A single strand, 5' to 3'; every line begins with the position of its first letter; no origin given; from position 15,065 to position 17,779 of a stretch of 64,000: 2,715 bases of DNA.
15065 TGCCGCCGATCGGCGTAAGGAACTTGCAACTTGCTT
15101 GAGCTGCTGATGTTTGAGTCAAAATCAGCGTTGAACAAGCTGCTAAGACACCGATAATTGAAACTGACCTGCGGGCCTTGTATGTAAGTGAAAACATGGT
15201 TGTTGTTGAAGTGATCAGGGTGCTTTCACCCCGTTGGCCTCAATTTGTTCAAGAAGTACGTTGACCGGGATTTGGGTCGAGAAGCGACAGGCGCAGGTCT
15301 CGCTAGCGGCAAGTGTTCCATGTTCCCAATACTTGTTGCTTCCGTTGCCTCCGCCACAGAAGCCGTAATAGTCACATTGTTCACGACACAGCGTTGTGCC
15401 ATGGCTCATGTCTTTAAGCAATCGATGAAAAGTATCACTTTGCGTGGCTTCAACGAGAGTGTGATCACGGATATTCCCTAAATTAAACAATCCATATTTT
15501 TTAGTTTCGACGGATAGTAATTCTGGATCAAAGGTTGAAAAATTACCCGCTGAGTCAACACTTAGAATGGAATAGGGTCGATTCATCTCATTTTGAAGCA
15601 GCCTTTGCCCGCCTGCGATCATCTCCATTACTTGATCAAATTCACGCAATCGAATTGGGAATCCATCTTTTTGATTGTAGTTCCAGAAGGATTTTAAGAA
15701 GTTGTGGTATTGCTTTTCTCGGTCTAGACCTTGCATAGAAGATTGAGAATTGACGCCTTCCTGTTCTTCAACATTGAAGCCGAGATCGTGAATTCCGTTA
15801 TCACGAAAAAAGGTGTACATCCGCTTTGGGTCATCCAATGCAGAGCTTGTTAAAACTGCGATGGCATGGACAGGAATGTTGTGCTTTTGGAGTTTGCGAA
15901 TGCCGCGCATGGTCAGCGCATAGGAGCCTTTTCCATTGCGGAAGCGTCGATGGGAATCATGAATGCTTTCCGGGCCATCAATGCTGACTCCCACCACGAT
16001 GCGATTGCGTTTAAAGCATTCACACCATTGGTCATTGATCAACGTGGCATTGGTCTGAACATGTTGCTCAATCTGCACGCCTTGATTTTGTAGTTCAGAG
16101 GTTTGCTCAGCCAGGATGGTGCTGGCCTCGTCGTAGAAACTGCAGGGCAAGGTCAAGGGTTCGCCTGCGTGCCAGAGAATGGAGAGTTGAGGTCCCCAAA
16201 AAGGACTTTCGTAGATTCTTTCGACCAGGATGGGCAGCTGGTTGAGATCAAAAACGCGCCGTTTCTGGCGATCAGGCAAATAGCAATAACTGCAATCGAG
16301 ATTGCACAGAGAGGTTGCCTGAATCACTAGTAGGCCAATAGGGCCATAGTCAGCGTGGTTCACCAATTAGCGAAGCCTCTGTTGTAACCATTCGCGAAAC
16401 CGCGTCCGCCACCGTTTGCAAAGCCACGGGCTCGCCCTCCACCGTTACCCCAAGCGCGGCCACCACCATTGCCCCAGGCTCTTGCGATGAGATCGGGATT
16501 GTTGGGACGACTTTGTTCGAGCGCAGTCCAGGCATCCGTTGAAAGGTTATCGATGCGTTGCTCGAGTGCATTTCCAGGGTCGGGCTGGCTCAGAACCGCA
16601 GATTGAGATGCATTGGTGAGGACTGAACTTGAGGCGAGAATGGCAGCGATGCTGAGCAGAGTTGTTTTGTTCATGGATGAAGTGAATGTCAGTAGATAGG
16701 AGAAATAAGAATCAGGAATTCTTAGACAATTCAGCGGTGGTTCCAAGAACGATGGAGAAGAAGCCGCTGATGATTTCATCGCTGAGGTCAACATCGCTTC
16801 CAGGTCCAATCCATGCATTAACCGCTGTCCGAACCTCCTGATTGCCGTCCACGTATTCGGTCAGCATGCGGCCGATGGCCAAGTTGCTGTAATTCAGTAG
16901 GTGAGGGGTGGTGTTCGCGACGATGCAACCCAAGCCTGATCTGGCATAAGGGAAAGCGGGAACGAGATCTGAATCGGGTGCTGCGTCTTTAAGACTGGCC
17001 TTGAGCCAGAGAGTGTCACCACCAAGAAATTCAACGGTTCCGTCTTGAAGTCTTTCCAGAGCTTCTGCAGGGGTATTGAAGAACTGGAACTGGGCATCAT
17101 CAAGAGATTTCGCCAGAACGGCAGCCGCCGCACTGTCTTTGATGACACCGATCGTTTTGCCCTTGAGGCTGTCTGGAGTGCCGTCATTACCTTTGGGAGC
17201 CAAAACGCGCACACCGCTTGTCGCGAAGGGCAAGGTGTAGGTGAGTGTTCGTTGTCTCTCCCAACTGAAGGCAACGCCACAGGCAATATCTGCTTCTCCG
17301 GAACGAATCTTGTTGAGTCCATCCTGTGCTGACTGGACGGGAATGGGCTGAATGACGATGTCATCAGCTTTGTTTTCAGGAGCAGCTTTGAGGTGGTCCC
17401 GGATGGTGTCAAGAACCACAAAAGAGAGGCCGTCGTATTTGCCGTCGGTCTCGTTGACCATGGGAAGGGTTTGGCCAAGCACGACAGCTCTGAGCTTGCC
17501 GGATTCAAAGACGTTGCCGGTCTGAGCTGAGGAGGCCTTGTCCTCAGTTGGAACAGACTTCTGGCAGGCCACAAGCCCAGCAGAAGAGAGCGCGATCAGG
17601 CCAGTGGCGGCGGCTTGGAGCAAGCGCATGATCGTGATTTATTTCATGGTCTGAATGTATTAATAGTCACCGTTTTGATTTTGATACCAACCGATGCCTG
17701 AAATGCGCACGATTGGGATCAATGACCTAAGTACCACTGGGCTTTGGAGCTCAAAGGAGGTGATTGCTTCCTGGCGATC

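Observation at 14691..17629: Four-gene cassette for a secreted, radical-SAM-modified Gly-rich repeat peptide wedged directly upstream of rimP-nusA-ylxR-infB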

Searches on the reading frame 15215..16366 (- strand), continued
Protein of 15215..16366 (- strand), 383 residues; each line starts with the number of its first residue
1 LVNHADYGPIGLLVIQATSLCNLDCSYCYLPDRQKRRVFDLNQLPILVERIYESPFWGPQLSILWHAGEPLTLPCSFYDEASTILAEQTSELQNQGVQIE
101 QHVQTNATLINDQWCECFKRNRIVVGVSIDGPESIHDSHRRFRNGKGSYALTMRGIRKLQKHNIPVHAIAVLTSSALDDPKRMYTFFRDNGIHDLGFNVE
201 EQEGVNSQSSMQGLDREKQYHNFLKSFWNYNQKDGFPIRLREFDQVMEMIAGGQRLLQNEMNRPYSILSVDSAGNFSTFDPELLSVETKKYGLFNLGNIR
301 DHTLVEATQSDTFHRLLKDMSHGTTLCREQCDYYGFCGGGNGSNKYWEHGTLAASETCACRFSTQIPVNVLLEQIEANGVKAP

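Call 68: search_solved_structures(query=A1, max_evalue=1e-8, show_alignments=3)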
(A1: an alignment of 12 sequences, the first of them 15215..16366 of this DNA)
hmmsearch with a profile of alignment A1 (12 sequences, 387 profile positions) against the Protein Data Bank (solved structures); distinct sequences matched with E-value up to 1e-8: 3.
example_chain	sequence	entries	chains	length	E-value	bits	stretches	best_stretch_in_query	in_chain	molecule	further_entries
4k37_A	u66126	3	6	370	2.7e-30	108.7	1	8-340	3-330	Anaerobic sulfatase-maturating enzyme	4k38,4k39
4k36_A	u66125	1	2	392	3.3e-30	108.4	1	8-340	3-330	Anaerobic sulfatase-maturating enzyme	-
9gm3_A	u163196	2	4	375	1.1e-19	73.9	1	12-355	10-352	ChlB radical SAM domain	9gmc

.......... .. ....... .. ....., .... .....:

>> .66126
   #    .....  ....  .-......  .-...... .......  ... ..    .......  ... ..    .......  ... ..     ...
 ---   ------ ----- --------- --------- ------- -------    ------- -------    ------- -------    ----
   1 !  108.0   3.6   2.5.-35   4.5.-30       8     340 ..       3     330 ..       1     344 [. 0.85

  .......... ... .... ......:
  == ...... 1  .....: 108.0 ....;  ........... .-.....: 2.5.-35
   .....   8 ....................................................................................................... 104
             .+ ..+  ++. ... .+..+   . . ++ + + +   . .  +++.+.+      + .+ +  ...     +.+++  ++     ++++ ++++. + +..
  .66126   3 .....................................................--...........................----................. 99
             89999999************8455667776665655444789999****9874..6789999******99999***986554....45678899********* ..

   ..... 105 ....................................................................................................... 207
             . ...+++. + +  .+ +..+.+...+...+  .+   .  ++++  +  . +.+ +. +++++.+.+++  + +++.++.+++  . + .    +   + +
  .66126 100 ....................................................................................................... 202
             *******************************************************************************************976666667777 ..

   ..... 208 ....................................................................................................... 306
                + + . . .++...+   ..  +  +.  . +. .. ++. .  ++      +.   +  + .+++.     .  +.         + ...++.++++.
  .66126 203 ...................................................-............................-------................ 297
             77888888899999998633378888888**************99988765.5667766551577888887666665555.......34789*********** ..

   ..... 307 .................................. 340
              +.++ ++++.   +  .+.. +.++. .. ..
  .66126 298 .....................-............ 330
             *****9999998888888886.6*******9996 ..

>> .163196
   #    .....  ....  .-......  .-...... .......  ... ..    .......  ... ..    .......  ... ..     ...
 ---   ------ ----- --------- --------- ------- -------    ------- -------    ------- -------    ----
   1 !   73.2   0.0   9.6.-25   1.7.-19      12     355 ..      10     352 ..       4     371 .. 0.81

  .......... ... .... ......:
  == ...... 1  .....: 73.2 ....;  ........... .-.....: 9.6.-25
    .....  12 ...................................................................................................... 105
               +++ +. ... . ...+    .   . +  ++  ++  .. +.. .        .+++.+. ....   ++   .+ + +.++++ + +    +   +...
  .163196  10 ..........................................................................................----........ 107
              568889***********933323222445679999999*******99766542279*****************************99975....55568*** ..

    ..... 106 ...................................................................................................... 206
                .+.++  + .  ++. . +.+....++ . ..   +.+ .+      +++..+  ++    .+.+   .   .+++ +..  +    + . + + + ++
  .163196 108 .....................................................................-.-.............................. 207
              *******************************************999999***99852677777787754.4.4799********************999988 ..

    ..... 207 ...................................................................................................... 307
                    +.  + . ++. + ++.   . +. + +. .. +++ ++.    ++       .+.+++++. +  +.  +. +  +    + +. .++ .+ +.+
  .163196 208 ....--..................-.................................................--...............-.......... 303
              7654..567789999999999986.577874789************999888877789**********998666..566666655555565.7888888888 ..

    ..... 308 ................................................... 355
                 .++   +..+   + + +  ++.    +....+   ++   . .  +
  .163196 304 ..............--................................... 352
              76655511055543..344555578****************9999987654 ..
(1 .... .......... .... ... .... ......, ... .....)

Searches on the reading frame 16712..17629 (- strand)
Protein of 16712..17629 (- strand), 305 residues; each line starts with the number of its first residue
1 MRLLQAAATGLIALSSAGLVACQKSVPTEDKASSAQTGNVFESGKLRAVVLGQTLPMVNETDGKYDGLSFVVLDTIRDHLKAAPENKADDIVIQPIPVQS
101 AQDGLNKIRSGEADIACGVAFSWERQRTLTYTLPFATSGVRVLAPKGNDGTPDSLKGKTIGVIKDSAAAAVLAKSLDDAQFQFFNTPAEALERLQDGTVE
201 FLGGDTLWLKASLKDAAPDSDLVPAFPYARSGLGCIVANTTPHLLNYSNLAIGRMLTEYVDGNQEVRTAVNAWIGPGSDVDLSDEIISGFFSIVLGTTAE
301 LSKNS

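Call 3: search_protein_families(library=ncbifam, proteins=[window:16712-17629:-], max_evalue=0.01)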
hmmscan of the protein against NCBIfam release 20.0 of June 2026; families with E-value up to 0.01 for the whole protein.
window:16712-17629:- (305 aa): 6 families
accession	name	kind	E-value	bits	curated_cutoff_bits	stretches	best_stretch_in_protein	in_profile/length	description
TIGR04262.1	orph_peri_GRRM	subfamily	5e-110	366.8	190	1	44-302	1-256/257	extracellular substrate binding-like orphan protein GrrP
TIGR01096.1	3A0103s03R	subfamily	5.7e-07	29.3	256.35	1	107-218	78-193/250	lysine/arginine/ornithine ABC transporter substrate-binding protein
NF008426.0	PRK11260.1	equivalog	7.3e-07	28.7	312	1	24-256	21-247/266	cystine ABC transporter substrate-binding protein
NF011583.0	PRK15007.1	subfamily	8.5e-05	22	358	1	111-254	81-226/243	arginine ABC transporter substrate-binding protein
NF041764.1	ArtI_Ecoli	equivalog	0.00014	21.3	522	1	115-253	84-225/243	arginine ABC transporter substrate-binding protein ArtI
NF041765.1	ArtJ_Ecoli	equivalog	0.00024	20.8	510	1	115-252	84-224/243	arginine ABC transporter substrate-binding protein ArtJ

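Call 4: search_protein_families(library=pfam, proteins=[window:16712-17629:-], max_evalue=0.01)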
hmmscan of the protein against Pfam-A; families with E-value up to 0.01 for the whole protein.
window:16712-17629:- (305 aa): 0 families

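Call 39: search_solved_structures(query=window:16712-17629:-, max_evalue=0.01, show_alignments=2)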
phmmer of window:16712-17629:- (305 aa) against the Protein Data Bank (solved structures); distinct sequences matched with E-value up to 0.01: 18.
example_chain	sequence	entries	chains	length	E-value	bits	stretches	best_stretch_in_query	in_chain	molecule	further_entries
4q0c_A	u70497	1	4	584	3.6e-13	52.6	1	93-199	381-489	Virulence sensor protein BvgS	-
3mpl_A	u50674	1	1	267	2.4e-08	36.8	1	93-199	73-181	Virulence sensor protein bvgS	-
3mpk_A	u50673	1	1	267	3.2e-08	36.4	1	93-199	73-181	Virulence sensor protein bvgS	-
6h30_A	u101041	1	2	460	4.8e-07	32.5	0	98-252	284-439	Glutamine ABC transporter permease and substrate binding protein protein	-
4zef_A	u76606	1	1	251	8e-07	31.8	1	104-213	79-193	Amino acid ABC transporter amino acid-binding/permease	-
4zv1_A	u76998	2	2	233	1.3e-06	31.1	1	106-252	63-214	AncQR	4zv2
2ia4_A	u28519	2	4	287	2.5e-06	30.2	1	86-248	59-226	Putative periplasmic binding transport protein | PERIPLASMIC BINDING TRANSPORT PROTEIN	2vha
2yjp_A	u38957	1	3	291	1.4e-05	27.7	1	30-215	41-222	PUTATIVE ABC TRANSPORTER, PERIPLASMIC BINDING PROTEIN, AMINO ACID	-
4g4p_A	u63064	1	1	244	1.8e-05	27.4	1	60-203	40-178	Amino acid ABC transporter, amino acid-binding/permease protein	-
8ovn_A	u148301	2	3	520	4.4e-05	26.1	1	86-247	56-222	Putative periplasmic binding transport protein,Green fluorescent protein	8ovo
9fbu_A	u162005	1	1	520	6.1e-05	25.6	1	86-247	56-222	Periplasmic binding transport protein,Green fluorescent protein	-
3tql_A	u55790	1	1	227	0.0004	22.9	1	108-216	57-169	Arginine-binding protein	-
5tuj_C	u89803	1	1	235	0.00084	21.9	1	99-255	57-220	Ancestral protein CDT-Anc1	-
5t0w_A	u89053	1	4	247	0.00096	21.7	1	99-255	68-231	AncCDT-1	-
8ovp_A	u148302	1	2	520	0.0023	20.4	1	86-247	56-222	Putative periplasmic binding transport protein,Green fluorescent protein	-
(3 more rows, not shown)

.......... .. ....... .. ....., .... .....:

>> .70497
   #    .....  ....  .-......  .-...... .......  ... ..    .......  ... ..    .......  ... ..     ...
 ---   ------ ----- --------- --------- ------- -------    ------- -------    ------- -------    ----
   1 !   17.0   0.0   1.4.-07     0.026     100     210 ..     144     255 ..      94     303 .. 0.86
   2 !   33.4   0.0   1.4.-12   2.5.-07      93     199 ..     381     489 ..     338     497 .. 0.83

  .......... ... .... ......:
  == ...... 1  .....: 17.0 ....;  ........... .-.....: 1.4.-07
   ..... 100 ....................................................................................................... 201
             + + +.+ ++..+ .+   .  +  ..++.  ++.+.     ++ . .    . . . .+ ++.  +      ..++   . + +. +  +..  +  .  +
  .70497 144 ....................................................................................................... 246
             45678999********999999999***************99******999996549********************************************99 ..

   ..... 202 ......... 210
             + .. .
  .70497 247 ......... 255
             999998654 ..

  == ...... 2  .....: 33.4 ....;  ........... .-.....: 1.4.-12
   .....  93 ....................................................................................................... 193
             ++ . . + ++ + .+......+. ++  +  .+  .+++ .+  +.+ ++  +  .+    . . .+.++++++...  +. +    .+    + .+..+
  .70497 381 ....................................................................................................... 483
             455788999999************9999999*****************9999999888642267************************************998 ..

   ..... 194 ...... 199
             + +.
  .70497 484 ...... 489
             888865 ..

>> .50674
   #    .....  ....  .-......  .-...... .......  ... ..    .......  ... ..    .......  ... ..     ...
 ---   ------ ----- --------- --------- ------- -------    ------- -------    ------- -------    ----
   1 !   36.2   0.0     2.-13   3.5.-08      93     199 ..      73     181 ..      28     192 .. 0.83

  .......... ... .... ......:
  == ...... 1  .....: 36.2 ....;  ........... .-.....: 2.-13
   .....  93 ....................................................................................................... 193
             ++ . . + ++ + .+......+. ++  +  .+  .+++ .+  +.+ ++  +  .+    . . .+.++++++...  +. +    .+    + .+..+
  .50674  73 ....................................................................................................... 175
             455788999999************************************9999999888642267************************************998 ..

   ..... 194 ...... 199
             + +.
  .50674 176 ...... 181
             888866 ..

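Call 60: find_homologous_proteins(query=window:16712-17629:-, max_evalue=1e-10)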
Query window:16712-17629:- (305 aa): 205 proteins with E <= 1e-10 among 8000 candidates; the best 120 are listed.
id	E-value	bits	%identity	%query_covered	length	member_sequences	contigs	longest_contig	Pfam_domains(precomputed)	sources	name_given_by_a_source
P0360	9.4e-195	663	99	100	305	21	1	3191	-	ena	-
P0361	7.2e-171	585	86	100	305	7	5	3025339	PF00497.26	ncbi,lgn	-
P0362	1.2e-167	574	86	100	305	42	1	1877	PF00497.26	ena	-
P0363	7.7e-164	562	82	100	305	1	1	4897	PF00497.26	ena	-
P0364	2.4e-155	534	80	100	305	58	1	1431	PF00497.26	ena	-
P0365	9.2e-155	532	79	100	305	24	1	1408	PF00497.26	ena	-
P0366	2.6e-154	531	79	100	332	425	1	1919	PF00497.26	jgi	-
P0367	5.3e-153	526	78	100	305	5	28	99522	PF00497.26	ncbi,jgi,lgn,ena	-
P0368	8.2e-134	463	70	100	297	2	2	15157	-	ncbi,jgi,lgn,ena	-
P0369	9.6e-134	463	78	88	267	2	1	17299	-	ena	-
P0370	1.4e-128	446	81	82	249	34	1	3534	PF00497.26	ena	-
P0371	1.6e-122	426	65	100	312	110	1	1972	-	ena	-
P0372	1.7e-117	410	61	100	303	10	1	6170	-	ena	-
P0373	4.5e-117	408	62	100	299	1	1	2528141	-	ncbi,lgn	-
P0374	9.3e-117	407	63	100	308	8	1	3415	-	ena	-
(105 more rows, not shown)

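Call 72: predict_structure(alignment_id=A4)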
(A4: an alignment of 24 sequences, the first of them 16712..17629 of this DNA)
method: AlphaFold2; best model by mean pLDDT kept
length: 305 residues; sequences in the alignment: 24
mean_pLDDT: 75.4   pTM: 0.72
mean pLDDT of the five models: 75.4, 73.2, 70.2, 70.2, 67.5
residues with pLDDT >= 90: 62; 70-90: 165; 50-70: 27; < 50: 51
segments of 3 or more residues with pLDDT < 50: 1-36, 123-130, 300-305
pLDDT, mean of each block of 10 residues (from residue 1): 37 37 33 52 88 61 76 91 88 84 81 78 45 71 92 91 83 84 85 90 88 83 87 73 81 90 93 85 87 69 37
secondary structure, 60 per line:
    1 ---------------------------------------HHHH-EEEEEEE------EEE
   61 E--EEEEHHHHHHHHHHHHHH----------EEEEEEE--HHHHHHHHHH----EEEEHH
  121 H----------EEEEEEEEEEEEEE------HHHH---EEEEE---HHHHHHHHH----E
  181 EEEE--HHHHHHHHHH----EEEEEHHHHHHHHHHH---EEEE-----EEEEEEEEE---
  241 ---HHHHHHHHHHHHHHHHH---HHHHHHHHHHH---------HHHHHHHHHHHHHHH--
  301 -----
elements in order: H40-43 E45-51 E58-61 E64-67 H68-81 E92-98 H101-110 E115-118 E132-145 H152-155 E159-163 H167-175 E180-184 H187-196 E201-205 H206-216 E220-223 E229-237 H244-260 H264-274 H284-298

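Call 75: fold_search(model_id=the predicted structure, library=pdb)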
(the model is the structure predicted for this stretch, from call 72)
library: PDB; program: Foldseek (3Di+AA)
matches with E <= 10: 1818; with E <= 0.001: 1589
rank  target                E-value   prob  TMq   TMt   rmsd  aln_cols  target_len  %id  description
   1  8ovo_B                7.8e-15  1.00  0.63  0.40   3.1       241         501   19  X-ray structure of the SF-iGluSnFR-S72A in complex with L-aspartate (released 2023-05-17)
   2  8ovo_A                1.1e-14  1.00  0.64  0.40   3.1       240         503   19  X-ray structure of the SF-iGluSnFR-S72A in complex with L-aspartate (released 2023-05-17)
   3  2ia4_A                1.3e-14  1.00  0.66  0.72   4.0       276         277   19  Crystal structure of Novel amino acid binding protein from Shigella flexneri (released 2007-08-21)
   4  2vha_A                1.5e-14  1.00  0.65  0.71   3.9       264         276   19  DEBP (released 2008-07-08)
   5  9fbu                  1.6e-14  1.00  0.63  0.40   3.2       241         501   19  X-ray structure of the iGluSnFR3 in complex with L-glutamate (released 2025-04-02)
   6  4zv2                  2.5e-14  1.00  0.62  0.82   3.1       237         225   21  An ancestral arginine-binding protein bound to glutamine (released 2016-02-03)
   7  8ovn                  2.8e-14  1.00  0.61  0.39   3.3       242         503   19  X-ray structure of the SF-iGluSnFR-S72A (released 2023-05-17)
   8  8ovp_A                3.0e-14  1.00  0.63  0.40   3.2       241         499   19  X-ray structure of the iAspSnFR in complex with L-aspartate (released 2023-05-17)
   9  2ia4_B                3.8e-14  1.00  0.65  0.71   3.9       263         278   19  Crystal structure of Novel amino acid binding protein from Shigella flexneri (released 2007-08-21)
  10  8ovp_B                6.2e-14  1.00  0.63  0.40   3.1       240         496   19  X-ray structure of the iAspSnFR in complex with L-aspartate (released 2023-05-17)
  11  5t0w_D                8.4e-14  1.00  0.60  0.79   2.8       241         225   17  Crystal structure of the ancestral amino acid-binding protein AncCDT-1, a precursor of cyclohexadienyl dehydratase (released 2017-09-06)
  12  5t0w_A                1.1e-13  1.00  0.60  0.79   3.1       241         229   19  Crystal structure of the ancestral amino acid-binding protein AncCDT-1, a precursor of cyclohexadienyl dehydratase (released 2017-09-06)
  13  2y7i_A                1.3e-13  1.00  0.63  0.82   2.9       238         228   18  Structural basis for high arginine specificity in Salmonella typhimurium periplasmic binding protein STM4351. (released 2011-05-11)
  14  4zv1                  1.3e-13  1.00  0.62  0.81   3.2       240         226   21  An ancestral arginine-binding protein bound to arginine (released 2016-02-03)
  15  3vv5_B                1.7e-13  1.00  0.63  0.79   3.6       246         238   19  Crystal structure of TTC0807 complexed with (S)-2-aminoethyl-L-cysteine (AEC) (released 2013-06-26)
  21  3mpl                  2.4e-13  1.00  0.57  0.73   3.9       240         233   18  Crystal Structure of Bordetella pertussis BvgS VFT2 domain (Double Mutant F375E/Q461E) (released 2010-10-06)
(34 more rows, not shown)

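Call 79: list_cluster_members(proteins=[window:16712-17629:-, window:16360-16674:-, window:15218-16363:-, window:14691-15197:-, window:12580-14055:-])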
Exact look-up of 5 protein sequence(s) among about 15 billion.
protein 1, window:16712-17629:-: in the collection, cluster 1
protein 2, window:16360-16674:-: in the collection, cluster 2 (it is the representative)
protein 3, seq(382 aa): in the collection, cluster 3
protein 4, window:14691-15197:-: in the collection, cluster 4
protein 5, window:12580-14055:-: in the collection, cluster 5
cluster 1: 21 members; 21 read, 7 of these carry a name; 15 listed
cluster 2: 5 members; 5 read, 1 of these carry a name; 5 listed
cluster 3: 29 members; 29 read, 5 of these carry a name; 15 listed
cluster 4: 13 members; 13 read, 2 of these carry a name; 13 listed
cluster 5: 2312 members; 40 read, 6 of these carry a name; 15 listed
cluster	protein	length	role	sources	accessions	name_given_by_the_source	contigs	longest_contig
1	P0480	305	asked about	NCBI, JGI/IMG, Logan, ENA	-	polar amino acid transport system substrate-binding protein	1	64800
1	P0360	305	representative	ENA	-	-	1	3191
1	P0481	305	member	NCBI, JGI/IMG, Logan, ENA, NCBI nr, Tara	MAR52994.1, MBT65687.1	MAG: amino acid ABC transporter substrate-binding protein [Propionibacteriaceae bacterium] | polar amino acid transport system substrate-binding protein | amino acid ABC transporter substrate-binding protein [Propionibacteriaceae bacterium]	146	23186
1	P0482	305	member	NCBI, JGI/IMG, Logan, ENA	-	polar amino acid transport system substrate-binding protein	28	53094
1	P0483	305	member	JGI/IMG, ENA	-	polar amino acid transport system substrate-binding protein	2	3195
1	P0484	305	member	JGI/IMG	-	polar amino acid transport system substrate-binding protein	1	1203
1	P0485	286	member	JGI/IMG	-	polar amino acid transport system substrate-binding protein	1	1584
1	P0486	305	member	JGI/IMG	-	polar amino acid transport system substrate-binding protein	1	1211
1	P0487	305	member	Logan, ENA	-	-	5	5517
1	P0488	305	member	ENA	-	-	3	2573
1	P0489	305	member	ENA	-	-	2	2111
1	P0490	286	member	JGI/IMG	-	-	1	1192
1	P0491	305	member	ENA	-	-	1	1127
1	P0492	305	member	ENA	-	-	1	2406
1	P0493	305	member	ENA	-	-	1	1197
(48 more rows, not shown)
